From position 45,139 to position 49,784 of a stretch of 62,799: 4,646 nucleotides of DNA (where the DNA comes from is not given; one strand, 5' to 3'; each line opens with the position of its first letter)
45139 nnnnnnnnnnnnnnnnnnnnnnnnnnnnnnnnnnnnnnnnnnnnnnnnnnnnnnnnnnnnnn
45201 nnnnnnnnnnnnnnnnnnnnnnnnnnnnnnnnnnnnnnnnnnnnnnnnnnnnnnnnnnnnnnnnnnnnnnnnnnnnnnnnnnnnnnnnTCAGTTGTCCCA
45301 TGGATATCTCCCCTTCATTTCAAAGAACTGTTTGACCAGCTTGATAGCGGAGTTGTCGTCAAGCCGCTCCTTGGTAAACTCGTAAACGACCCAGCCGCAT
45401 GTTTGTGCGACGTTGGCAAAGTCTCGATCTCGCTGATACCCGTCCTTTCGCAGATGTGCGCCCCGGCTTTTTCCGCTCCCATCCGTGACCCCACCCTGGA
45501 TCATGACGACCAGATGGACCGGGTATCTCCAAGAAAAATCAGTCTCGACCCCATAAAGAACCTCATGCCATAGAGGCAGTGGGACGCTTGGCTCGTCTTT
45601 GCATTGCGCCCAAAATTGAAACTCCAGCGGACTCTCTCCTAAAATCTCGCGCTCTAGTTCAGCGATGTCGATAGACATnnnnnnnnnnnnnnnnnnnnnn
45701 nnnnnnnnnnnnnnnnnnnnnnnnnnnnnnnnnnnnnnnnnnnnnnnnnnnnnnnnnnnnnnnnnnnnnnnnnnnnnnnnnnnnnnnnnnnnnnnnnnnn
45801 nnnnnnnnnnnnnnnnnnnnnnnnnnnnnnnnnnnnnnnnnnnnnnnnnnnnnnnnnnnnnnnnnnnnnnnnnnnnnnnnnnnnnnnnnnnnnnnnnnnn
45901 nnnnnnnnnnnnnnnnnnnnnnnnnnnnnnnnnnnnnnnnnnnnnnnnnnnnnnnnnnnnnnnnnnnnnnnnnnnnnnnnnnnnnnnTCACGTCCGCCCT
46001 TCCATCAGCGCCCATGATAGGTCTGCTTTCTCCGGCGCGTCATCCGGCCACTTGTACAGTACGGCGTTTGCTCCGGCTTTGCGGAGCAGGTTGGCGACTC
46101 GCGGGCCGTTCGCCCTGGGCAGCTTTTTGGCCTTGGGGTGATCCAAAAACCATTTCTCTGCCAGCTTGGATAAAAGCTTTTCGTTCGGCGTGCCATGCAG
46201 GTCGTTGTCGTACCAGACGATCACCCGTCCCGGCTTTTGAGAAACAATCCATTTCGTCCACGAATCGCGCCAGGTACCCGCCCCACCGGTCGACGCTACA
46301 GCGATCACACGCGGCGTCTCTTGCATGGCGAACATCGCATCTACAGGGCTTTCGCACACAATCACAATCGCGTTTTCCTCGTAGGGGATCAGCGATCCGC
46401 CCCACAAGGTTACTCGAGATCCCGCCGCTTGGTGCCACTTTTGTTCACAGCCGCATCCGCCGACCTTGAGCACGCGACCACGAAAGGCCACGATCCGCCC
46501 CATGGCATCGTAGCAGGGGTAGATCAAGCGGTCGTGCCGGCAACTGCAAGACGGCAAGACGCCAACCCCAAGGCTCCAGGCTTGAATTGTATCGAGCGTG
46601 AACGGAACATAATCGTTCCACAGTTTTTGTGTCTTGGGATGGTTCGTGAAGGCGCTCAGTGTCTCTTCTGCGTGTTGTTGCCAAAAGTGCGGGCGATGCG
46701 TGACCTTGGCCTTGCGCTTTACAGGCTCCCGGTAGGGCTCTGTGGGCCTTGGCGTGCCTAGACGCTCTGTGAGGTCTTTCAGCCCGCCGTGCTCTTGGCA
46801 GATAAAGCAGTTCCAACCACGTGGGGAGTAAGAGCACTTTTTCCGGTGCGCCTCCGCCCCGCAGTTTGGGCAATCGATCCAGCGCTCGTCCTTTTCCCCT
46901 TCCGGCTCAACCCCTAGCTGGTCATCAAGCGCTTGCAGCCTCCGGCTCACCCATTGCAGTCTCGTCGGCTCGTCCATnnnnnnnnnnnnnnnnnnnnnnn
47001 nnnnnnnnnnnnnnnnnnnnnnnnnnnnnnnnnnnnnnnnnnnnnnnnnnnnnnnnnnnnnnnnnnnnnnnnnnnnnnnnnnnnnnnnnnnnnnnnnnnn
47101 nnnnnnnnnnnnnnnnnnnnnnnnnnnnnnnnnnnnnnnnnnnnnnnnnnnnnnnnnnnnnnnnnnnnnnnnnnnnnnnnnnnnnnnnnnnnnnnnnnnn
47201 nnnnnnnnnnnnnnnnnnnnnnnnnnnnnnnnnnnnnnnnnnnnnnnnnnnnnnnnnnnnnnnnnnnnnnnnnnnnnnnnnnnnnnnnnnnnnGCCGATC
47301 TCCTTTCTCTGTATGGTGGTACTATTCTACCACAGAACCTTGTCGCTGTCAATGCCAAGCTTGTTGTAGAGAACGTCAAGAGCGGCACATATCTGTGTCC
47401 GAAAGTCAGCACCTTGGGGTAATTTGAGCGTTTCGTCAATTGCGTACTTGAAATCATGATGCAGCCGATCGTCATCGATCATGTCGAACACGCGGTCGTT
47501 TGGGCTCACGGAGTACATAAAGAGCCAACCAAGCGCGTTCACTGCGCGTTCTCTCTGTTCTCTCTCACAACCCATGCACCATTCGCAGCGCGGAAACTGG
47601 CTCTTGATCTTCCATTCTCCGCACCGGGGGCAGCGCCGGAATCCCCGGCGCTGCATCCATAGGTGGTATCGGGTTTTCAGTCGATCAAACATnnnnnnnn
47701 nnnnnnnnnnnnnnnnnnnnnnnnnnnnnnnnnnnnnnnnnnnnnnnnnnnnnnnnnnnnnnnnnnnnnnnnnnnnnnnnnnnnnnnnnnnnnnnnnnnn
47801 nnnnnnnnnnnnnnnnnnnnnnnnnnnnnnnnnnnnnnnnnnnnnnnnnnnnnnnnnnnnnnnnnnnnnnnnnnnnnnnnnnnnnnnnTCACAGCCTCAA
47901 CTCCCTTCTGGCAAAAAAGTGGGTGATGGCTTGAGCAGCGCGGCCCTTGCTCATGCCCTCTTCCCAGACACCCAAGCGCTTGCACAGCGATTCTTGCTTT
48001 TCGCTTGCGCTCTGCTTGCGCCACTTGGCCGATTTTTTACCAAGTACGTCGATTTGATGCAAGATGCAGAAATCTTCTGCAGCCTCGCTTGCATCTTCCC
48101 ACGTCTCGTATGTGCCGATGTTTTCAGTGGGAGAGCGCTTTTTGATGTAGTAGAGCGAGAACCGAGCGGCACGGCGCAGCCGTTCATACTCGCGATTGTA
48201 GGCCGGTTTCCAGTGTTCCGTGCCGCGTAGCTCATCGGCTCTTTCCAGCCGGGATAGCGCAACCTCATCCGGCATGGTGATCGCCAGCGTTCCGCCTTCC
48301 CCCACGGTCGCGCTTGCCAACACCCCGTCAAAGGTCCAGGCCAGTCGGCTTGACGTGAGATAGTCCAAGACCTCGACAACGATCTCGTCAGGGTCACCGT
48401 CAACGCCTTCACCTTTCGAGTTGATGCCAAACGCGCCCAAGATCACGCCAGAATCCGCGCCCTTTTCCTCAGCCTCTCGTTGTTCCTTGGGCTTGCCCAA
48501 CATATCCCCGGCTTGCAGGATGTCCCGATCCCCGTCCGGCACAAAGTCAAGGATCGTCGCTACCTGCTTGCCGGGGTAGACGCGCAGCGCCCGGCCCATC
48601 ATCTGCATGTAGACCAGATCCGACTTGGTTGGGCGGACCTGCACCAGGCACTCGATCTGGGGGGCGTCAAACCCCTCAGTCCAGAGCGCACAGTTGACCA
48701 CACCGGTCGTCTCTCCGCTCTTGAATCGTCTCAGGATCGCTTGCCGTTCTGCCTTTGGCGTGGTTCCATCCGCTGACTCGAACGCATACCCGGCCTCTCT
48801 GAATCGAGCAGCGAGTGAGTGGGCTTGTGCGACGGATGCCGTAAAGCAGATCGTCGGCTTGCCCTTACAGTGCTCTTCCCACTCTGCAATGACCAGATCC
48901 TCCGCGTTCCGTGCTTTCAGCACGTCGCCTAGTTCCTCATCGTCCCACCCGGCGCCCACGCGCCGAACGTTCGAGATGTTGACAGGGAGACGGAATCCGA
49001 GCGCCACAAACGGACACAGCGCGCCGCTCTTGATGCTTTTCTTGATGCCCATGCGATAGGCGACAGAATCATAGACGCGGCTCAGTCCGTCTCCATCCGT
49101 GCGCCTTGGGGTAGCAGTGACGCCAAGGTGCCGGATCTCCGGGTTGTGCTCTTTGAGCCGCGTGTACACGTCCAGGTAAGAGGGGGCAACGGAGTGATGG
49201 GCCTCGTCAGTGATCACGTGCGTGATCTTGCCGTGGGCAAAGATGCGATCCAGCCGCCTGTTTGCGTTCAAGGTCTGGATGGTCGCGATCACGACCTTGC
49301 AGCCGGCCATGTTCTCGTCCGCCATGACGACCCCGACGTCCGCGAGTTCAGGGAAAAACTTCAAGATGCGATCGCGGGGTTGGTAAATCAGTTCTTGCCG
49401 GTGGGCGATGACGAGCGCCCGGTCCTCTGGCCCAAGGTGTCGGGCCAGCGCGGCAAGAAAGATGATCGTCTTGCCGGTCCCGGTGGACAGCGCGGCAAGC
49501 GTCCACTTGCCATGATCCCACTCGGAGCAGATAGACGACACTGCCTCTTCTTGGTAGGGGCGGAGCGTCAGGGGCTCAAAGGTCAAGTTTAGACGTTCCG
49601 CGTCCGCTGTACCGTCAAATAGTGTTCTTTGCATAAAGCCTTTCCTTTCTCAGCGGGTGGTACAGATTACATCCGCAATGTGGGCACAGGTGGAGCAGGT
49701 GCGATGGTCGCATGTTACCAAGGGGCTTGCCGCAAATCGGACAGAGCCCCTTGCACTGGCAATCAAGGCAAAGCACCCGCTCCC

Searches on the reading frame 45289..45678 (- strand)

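Call 37: search_protein_families(library=pfam, proteins=[window:45289-45678:-], max_evalue=0.05)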
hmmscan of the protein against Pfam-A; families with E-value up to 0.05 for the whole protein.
window:45289-45678:- (129 aa): 0 families

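Call 63: search_protein_families(library=phrogs, proteins=[window:45289-45678:-], max_evalue=0.01)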
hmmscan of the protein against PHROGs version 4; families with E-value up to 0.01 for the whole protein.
window:45289-45678:- (129 aa): 1 family
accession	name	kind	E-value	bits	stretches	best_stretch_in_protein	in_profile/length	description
phrog_503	-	unknown function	3.9e-08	34.1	1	47-120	64-131/144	-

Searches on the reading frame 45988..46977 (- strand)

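Call 37: search_protein_families(library=pfam, proteins=[window:45988-46977:-], max_evalue=0.05)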
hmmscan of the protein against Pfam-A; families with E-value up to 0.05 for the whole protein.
window:45988-46977:- (329 aa): 3 families
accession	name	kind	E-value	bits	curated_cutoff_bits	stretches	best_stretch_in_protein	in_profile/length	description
PF13155.12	Toprim_2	-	0.00062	20.5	22.1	1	206-270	1-63/88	Toprim-like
PF08275.17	DNAG_N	-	0.0072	16.8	26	1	148-171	76-99/128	DNA primase catalytic core, N-terminal domain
PF13362.12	Toprim_3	-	0.046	14.6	27.2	0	205-302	2-93/95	Toprim domain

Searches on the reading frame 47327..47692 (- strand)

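Call 37: search_protein_families(library=pfam, proteins=[window:47327-47692:-], max_evalue=0.05)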
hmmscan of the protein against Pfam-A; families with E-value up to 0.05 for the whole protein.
window:47327-47692:- (121 aa): 1 family
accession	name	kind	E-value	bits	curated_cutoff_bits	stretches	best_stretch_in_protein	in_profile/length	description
PF13248.11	Zn_ribbon_3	-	0.047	13.6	27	0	19-37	3-20/26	zinc-ribbon domain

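Call 63: search_protein_families(library=phrogs, proteins=[window:47327-47692:-], max_evalue=0.01)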
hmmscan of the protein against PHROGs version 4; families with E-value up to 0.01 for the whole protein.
window:47327-47692:- (121 aa): 0 families

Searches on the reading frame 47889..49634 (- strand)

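Call 37: search_protein_families(library=pfam, proteins=[window:47889-49634:-], max_evalue=0.05)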
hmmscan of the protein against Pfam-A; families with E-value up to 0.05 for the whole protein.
window:47889-49634:- (581 aa): 5 families
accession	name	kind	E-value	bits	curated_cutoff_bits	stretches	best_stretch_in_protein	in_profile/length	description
PF04851.21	ResIII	-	1.8e-28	100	22.5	1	22-178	2-164/164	Type III restriction enzyme, res subunit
PF00271.37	Helicase_C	-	8.7e-15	55.4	23.5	1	254-352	11-109/110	Helicase conserved C-terminal domain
PF00270.35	DEAD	-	1.6e-14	54.5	26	1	25-178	1-162/167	DEAD/DEAH box helicase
PF18766.7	SWI2_SNF2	-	4.6e-07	30.2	26.7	1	50-208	26-187/221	SWI2/SNF2 ATPase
PF16203.11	ERCC3_RAD25_C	-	0.018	14.7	27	1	288-352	85-151/248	ERCC3/RAD25/XPB C-terminal helicase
